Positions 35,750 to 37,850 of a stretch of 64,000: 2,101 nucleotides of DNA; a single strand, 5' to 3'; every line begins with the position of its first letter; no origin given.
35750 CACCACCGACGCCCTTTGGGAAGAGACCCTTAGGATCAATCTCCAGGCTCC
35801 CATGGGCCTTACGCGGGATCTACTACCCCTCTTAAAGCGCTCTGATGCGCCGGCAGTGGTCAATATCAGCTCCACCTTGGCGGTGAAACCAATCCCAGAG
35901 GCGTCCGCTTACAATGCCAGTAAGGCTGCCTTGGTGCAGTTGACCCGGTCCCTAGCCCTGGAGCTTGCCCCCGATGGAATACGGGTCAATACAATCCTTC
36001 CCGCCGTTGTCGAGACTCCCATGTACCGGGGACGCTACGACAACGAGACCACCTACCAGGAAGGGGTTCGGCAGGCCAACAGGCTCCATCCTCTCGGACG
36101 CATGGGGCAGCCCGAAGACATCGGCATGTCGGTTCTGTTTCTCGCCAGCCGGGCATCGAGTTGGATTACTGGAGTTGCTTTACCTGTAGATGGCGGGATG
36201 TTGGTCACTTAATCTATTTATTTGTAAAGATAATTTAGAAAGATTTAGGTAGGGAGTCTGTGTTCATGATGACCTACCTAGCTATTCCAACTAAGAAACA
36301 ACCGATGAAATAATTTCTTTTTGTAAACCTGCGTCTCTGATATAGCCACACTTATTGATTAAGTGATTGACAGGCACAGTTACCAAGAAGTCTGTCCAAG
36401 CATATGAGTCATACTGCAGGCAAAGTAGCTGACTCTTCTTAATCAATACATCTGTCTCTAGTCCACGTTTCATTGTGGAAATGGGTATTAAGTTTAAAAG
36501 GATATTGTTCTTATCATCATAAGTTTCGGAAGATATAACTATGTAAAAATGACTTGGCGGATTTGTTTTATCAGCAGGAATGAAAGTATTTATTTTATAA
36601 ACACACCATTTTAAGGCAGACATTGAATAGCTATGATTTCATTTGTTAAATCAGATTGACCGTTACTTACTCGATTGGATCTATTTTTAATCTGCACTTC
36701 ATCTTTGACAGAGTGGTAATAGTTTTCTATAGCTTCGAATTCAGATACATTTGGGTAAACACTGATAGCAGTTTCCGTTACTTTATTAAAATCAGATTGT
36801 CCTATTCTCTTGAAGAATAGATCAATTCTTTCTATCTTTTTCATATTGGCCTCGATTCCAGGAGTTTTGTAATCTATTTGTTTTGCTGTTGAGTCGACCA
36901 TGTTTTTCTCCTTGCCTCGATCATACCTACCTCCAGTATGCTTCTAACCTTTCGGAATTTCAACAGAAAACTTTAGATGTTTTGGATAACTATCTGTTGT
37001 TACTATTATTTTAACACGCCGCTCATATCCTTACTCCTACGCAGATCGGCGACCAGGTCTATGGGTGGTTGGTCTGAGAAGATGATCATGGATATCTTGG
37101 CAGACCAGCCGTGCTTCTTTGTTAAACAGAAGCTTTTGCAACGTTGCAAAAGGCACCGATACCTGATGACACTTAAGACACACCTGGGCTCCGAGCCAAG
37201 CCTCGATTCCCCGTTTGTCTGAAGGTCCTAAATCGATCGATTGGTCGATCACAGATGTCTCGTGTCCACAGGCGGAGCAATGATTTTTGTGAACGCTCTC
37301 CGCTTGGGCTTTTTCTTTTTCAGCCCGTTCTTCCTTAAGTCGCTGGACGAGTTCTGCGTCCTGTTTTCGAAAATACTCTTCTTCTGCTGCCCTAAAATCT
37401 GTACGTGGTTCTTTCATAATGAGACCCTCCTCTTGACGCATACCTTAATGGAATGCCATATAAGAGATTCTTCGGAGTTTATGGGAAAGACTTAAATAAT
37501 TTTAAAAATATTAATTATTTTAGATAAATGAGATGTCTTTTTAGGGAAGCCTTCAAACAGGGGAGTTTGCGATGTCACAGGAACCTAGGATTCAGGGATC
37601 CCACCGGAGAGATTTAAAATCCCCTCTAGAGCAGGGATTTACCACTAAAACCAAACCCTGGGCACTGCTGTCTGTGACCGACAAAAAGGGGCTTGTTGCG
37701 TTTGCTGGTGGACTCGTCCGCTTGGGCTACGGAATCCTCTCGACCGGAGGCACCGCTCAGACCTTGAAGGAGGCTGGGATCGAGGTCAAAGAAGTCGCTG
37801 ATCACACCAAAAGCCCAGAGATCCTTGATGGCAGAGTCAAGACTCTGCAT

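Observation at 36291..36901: AT-rich two-gene insert: MazF/PemK-like toxin with an unrecognised upstream partner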

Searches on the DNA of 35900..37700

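Call 90: search_rna_families(source=window, start=35900, end=37700, threshold=evalue, max_evalue=1)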
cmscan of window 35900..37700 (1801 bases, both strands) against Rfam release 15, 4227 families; matches with E-value up to 1: 0.
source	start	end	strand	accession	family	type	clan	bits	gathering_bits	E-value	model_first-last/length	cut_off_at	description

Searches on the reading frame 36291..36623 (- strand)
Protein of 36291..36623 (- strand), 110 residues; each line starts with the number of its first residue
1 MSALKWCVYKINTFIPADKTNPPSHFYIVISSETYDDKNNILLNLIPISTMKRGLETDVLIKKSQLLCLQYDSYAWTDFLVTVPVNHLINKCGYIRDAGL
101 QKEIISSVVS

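Call 4: search_protein_families(library=pfam, proteins=[window:36291-36623:-], max_evalue=10)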
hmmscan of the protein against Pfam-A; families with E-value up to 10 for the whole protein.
window:36291-36623:- (110 aa): 1 family
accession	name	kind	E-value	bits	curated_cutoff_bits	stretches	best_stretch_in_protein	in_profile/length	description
PF02452.23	PemK_toxin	-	0.0028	18.3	23.1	1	24-99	21-97/109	PemK-like, MazF-like toxin of type II toxin-antitoxin system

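Call 5: search_protein_families(library=padloc, proteins=[window:36291-36623:-], max_evalue=10)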
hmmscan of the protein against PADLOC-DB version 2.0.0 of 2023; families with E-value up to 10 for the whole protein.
window:36291-36623:- (110 aa): 0 families

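Call 6: search_protein_families(library=ncbifam, proteins=[window:36291-36623:-], max_evalue=10)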
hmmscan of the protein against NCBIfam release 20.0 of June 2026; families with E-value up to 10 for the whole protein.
window:36291-36623:- (110 aa): 0 families

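Call 7: search_protein_families(library=phrogs, proteins=[window:36291-36623:-], max_evalue=10)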
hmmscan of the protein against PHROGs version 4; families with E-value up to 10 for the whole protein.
window:36291-36623:- (110 aa): 1 family
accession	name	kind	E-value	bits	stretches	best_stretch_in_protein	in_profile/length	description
phrog_1936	-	moron, auxiliary metabolic gene and host takeover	0.029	15.2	1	18-101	24-109/188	MazF-like growth inhibitor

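Call 8: find_homologous_proteins(query=window:36291-36623:-, max_evalue=0.01)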
Query window:36291-36623:- (110 aa): 1 proteins with E <= 0.01 among 4 candidates.
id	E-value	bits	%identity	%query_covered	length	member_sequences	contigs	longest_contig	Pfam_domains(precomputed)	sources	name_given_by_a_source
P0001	1.1e-67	243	100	100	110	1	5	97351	-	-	-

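Call 12: search_solved_structures(query=window:36291-36623:-, max_evalue=10, show_alignments=3)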
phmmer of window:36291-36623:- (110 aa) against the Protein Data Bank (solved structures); distinct sequences matched with E-value up to 10: 4.
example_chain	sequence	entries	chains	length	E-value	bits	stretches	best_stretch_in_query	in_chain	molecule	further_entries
7ong_A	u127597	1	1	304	0.0028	21.1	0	31-60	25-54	SAKe6BE-L1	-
7on7_A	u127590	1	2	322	0.0048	20.3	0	30-60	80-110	SAKe6BE-L2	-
7onh_A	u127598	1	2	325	0.0054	20.2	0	30-60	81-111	SAKe6BE-L3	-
7onc_A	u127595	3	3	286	0.013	19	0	31-60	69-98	SAKe6BE | S6BE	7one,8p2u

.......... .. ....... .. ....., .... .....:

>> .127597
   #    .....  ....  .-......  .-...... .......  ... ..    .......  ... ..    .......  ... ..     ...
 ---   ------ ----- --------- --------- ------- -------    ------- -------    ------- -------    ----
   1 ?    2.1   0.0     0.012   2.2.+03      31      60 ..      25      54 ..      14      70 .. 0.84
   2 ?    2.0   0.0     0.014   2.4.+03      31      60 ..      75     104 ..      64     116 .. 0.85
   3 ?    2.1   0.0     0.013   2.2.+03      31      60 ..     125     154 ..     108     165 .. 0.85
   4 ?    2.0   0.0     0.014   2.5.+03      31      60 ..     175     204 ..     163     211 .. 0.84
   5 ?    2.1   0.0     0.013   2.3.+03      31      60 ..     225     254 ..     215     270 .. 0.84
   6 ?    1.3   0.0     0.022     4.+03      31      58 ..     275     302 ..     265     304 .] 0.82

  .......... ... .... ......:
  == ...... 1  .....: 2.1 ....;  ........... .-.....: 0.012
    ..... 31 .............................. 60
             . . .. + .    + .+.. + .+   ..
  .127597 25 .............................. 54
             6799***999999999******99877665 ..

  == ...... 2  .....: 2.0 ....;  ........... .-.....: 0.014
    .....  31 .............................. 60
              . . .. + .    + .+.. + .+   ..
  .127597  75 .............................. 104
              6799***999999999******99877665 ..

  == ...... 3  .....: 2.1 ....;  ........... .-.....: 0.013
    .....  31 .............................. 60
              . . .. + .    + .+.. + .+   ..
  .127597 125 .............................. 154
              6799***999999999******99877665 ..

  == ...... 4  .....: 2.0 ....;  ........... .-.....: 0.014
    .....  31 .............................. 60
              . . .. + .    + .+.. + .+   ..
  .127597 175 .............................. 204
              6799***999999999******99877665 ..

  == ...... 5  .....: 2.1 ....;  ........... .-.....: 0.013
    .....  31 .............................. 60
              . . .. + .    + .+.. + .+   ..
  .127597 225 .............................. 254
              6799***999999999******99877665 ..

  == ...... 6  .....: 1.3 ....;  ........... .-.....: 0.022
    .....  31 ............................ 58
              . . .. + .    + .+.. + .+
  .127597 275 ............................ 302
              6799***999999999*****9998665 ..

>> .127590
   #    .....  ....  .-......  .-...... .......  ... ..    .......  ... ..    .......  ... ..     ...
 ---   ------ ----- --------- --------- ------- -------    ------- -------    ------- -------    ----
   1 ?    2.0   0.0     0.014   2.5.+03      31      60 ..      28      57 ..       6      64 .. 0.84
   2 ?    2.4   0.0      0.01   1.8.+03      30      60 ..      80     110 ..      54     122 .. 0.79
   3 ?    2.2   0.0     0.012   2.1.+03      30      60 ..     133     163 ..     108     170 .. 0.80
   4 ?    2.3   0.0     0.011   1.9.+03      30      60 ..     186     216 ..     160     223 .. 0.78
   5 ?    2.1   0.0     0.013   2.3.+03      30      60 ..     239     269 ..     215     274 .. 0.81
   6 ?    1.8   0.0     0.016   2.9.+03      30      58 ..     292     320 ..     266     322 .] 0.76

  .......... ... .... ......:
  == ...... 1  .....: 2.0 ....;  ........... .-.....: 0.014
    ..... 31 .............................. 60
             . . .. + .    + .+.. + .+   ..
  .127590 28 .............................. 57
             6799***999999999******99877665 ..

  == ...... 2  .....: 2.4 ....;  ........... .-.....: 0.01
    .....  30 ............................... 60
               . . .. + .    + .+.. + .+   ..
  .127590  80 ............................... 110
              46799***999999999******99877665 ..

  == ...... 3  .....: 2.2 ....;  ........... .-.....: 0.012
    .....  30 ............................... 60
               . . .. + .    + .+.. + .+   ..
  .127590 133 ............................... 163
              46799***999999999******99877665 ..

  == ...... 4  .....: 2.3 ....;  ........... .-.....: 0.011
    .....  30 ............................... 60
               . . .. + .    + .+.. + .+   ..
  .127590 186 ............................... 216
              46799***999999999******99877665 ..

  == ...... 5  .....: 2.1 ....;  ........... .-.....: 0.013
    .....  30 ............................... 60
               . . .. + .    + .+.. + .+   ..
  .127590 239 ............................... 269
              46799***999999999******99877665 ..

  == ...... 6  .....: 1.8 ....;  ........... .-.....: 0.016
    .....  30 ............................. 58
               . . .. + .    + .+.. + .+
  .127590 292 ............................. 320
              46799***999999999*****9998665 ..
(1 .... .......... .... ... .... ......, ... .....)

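Call 21: search_protein_representatives(protein=window:36291-36623:-)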
Query: 110 residues. Proteins with E-value up to 0.001 (for the whole library): 4; up to 1e-10: 1; up to 1e-30: 1. The best 4 are listed.
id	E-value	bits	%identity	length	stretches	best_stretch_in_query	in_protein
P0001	3.6e-68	242.8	100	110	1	1-110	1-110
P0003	2.6e-10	56.6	28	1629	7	13-79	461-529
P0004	1.9e-05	41.0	33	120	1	16-105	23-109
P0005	8.9e-04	35.6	28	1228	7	27-77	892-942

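Call 23: find_homologous_proteins(query=P0004, max_evalue=0.01)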
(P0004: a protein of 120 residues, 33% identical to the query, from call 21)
Query P0004 (120 aa): 2 proteins with E <= 0.01 among 3 candidates.
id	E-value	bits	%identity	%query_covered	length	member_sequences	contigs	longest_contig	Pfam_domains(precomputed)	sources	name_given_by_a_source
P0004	7.6e-79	280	100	100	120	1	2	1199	PF02452.24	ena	-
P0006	2.7e-43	165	59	98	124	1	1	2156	PF02452.24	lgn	-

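Call 24: search_protein_families(library=pfam, proteins=[P0004], max_evalue=10)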
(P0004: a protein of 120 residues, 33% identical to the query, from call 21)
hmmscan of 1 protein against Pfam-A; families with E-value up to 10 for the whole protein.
P0004 (120 aa): 1 family
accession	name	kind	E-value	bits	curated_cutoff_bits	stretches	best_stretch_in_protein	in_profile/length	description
PF02452.23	PemK_toxin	-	3e-08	34.3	23.1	1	24-113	13-106/109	PemK-like, MazF-like toxin of type II toxin-antitoxin system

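Call 25: find_encoding_contigs(protein=P0001, flank=6000, max_places=6)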
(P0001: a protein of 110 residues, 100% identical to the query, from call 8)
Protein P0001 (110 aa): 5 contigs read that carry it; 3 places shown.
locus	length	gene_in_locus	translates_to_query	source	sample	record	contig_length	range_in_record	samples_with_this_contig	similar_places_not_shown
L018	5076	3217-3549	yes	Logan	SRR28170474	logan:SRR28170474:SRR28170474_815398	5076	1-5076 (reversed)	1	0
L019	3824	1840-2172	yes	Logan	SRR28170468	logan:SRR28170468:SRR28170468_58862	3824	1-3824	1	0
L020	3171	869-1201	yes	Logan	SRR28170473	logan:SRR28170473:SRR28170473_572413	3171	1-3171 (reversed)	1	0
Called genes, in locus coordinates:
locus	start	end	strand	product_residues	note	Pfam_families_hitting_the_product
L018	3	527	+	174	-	?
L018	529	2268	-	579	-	PF02142:MGS, PF01808:AICARFT_IMPCHas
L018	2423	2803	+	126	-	-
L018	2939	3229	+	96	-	-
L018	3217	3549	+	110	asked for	-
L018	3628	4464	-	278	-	PF23441:SDR, PF00106:adh_short, PF08659:KR, PF13561:adh_short_C2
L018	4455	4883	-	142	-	PF01242:PTPS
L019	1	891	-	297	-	?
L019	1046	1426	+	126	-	-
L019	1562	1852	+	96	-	-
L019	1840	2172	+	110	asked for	-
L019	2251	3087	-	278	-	PF23441:SDR, PF00106:adh_short, PF08659:KR, PF13561:adh_short_C2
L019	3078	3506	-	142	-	PF01242:PTPS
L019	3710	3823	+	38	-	?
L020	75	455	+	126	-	-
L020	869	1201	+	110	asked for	-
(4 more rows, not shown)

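Call 26: find_encoding_contigs(protein=P0004, flank=3000)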
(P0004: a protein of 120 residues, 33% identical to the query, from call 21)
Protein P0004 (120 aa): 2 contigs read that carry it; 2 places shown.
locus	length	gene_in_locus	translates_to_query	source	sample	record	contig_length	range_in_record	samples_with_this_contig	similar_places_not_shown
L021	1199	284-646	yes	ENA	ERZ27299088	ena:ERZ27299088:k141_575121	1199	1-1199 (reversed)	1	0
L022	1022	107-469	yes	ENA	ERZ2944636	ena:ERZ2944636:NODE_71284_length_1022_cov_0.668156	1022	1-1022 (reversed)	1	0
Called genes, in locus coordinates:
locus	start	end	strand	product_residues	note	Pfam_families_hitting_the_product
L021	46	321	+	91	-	-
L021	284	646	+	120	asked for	PF02452:PemK_toxin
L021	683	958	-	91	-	-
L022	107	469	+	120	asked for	PF02452:PemK_toxin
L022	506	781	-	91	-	-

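Call 27: find_encoding_contigs(protein=P0006, flank=3000)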
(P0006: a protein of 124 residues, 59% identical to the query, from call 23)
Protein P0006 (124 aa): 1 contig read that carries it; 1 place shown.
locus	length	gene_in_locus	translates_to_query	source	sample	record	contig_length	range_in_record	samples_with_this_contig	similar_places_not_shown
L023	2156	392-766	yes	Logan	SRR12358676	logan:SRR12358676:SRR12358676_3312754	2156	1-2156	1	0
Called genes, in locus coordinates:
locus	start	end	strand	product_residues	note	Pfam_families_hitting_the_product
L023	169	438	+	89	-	-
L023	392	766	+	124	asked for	PF02452:PemK_toxin (weak)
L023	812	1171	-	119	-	PF00072:Response_reg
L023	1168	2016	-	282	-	PF08668:HDOD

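Call 36: find_related_loci(query=A1, collection=genome_contigs, flank=4000)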
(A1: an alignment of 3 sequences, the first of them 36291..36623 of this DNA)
Query A1 (110 aa) in genome_contigs; peptide patterns used: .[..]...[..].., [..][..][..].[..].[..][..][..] (x = any residue, [..] = any of these).
17 stretches matched a pattern, but none encodes a relative of the query by tblastn (E <= 1e-3).

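Call 37: find_related_loci(query=A1, collection=metagenome_contigs, flank=4000)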
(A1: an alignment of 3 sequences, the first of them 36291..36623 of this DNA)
Query A1 (110 aa) in metagenome_contigs; peptide patterns used: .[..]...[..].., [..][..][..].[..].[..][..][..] (x = any residue, [..] = any of these).
38 stretches matched a pattern; 1 encode a relative of the query (tblastn E <= 1e-3); 1 distinct loci.
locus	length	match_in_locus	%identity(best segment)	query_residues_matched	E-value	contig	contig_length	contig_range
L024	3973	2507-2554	75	1-16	1e-5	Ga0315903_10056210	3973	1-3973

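Call 38: find_related_loci(query=A1, collection=viral_contigs, flank=4000)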
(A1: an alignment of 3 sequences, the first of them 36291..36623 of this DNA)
Query A1 (110 aa) in viral_contigs; peptide patterns used: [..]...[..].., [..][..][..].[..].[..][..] (x = any residue, [..] = any of these).
28 stretches matched a pattern; 1 encode a relative of the query (tblastn E <= 1e-3); 1 distinct loci.
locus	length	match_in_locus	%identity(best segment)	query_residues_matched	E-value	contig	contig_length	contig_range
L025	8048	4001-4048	75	1-16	1e-5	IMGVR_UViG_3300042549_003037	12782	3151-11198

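Call 43: search_solved_structures(query=A1, max_evalue=10, show_alignments=3)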
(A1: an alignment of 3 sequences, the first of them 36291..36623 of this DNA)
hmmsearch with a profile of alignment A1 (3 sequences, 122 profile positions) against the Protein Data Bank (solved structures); distinct sequences matched with E-value up to 10: 24.
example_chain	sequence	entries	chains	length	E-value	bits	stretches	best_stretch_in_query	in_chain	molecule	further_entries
5uct_A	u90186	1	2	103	9.1e-05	25.9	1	40-115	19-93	Endoribonuclease MazF3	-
5cca_A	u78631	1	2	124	0.00014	25.3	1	40-114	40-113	Endoribonuclease MazF3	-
4of1_A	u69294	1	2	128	0.00015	25.2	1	37-121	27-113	mRNA interferase MazF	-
2mf2_A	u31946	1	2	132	0.00016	25.1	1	50-121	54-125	mRNA interferase MazF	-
4mzm_A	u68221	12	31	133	0.00016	25.1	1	50-121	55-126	mRNA interferase MazF | MazF mRNA interferase | Endoribonuclease MazF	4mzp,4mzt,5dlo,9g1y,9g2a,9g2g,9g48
4me7_A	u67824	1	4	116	0.0093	19.4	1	49-118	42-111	mRNA interferase EndoA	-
4mdx_A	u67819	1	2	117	0.0095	19.4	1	49-118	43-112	mRNA interferase EndoA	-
1ne8_A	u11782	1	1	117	0.0095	19.4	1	49-118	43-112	conserved hypothetical protein YDCE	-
6kyt_A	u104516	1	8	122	0.024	18.1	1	3-115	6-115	Endoribonuclease MazF9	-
5hjz_A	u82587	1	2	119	0.027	17.9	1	3-115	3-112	Endoribonuclease MazF9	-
6kys_A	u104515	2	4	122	0.028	17.9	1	3-115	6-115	Endoribonuclease MazF9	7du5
7bxy_A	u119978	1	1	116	0.042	17.3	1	50-120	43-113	mRNA interferase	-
4hke_A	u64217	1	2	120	0.044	17.2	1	50-120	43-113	Addiction module toxin component PemK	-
6l2a_A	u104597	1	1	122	0.06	16.8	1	5-115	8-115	mRNA interferase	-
6l29_A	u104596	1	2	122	0.079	16.4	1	27-115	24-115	mRNA interferase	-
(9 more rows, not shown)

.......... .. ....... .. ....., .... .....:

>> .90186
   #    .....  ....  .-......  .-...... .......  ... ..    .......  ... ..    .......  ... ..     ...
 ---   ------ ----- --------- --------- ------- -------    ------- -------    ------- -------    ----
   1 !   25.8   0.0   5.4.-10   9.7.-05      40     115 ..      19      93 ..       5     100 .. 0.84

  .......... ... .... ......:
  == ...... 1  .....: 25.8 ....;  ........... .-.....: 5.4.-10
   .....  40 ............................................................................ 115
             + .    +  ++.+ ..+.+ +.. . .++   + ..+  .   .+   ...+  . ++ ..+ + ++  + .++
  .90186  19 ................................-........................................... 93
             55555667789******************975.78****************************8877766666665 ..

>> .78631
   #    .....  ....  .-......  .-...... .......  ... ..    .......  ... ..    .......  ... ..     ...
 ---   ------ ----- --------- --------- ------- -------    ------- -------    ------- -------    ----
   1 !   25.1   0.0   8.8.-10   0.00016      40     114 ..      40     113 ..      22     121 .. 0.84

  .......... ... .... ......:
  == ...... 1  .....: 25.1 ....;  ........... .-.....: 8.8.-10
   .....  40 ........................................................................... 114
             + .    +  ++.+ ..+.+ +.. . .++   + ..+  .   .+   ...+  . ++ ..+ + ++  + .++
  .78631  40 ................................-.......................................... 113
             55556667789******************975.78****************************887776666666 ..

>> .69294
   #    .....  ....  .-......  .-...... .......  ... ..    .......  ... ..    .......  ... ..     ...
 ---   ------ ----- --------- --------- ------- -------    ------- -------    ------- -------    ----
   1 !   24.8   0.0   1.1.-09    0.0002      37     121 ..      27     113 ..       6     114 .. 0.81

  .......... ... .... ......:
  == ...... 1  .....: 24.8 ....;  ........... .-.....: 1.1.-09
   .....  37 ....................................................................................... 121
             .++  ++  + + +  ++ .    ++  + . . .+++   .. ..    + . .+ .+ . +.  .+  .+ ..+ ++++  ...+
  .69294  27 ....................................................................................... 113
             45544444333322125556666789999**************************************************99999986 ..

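Call 46: predict_structure(alignment_id=A1)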
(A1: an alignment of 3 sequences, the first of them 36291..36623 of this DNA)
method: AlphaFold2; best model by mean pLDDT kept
length: 110 residues; sequences in the alignment: 3
mean_pLDDT: 41.7   pTM: 0.27
mean pLDDT of the five models: 41.7, 41.6, 38.9, 37.4, 35.5
residues with pLDDT >= 90: 0; 70-90: 0; 50-70: 11; < 50: 99
segments of 3 or more residues with pLDDT < 50: 1-25, 31-80, 86-97, 99-101, 103-110
pLDDT, mean of each block of 10 residues (from residue 1): 31 35 49 44 44 43 45 38 48 40 42
secondary structure, 60 per line:
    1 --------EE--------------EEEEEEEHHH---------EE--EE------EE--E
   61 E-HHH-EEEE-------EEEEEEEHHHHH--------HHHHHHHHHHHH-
elements in order: E25-31 E67-70 E78-84 H85-89 H98-109

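Call 75: search_dna_similar(query=window:36291-36623:-, collection=plasmids, mode=protein, max_evalue=1, max_rows=10)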
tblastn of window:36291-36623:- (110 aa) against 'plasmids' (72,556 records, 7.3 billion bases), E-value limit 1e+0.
No match.

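Call 77: search_dna_similar(query=window:36291-36623:-, collection=phages, mode=protein, max_evalue=1, max_rows=10)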
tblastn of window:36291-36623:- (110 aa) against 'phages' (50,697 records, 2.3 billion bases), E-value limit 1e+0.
No match.
